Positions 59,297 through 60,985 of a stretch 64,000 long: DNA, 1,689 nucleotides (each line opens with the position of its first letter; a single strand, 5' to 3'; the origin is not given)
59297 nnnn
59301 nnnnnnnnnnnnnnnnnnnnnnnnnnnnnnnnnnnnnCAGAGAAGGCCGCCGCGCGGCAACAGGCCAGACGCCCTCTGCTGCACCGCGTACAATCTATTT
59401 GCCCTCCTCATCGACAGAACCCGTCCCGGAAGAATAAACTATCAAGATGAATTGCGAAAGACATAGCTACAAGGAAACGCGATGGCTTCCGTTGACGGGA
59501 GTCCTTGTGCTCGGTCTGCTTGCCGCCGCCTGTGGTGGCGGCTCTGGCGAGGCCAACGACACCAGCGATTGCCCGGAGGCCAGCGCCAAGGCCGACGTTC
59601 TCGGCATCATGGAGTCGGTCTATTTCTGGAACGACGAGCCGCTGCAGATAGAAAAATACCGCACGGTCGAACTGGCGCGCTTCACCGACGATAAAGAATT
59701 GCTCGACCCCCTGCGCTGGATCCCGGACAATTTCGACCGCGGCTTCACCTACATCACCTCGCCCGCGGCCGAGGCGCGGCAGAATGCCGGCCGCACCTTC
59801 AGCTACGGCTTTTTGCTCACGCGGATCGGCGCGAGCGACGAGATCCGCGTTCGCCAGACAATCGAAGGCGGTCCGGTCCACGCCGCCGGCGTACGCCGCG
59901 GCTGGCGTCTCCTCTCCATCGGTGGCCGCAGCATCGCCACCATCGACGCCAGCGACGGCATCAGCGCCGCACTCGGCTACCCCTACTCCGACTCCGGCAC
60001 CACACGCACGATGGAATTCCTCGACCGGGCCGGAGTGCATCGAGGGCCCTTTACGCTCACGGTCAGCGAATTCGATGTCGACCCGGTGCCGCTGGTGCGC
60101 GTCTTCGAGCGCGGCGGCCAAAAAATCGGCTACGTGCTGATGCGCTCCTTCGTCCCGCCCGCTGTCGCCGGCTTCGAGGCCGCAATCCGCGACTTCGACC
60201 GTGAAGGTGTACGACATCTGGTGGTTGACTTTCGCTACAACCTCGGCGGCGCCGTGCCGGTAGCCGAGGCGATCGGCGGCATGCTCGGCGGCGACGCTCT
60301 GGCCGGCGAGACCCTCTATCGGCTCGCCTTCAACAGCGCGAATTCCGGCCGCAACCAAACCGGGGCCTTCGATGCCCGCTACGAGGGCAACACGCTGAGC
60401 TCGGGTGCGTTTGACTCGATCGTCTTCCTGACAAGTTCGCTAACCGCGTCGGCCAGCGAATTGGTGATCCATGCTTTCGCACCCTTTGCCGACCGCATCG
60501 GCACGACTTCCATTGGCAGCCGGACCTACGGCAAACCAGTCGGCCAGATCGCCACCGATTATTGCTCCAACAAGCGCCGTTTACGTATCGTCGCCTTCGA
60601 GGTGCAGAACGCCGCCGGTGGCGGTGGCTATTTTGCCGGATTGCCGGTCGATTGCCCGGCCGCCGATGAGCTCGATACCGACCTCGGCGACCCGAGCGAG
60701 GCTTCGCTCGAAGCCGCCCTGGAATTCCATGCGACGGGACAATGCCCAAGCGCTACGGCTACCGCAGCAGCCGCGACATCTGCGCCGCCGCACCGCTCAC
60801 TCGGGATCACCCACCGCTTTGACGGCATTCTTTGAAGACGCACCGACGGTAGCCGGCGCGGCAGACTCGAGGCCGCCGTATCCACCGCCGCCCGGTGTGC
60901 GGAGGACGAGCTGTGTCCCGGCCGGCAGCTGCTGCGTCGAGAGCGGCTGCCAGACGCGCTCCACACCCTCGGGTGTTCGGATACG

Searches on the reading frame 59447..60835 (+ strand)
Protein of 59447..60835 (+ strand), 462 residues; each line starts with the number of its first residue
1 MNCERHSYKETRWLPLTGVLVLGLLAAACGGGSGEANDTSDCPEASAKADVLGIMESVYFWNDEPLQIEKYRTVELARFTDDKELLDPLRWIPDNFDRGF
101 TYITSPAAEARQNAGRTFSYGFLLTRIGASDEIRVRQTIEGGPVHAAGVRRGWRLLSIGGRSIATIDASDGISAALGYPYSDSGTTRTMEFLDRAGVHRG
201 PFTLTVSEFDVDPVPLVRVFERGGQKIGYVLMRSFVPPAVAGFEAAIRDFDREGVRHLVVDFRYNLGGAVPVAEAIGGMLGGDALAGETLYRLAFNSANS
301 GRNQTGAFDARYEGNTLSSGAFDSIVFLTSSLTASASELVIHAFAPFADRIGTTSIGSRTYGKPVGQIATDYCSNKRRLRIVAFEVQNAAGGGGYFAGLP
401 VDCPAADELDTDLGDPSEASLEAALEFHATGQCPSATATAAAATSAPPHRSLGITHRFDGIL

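Call 68: search_protein_families(library=pfam, proteins=[window:59447-60835:+], max_evalue=0.001)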
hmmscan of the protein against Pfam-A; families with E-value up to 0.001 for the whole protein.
window:59447-60835:+ (462 aa): 1 family
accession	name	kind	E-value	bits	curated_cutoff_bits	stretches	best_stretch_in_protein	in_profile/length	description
PF03572.23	Peptidase_S41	-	6.7e-13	49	24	1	226-389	1-149/165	Peptidase family S41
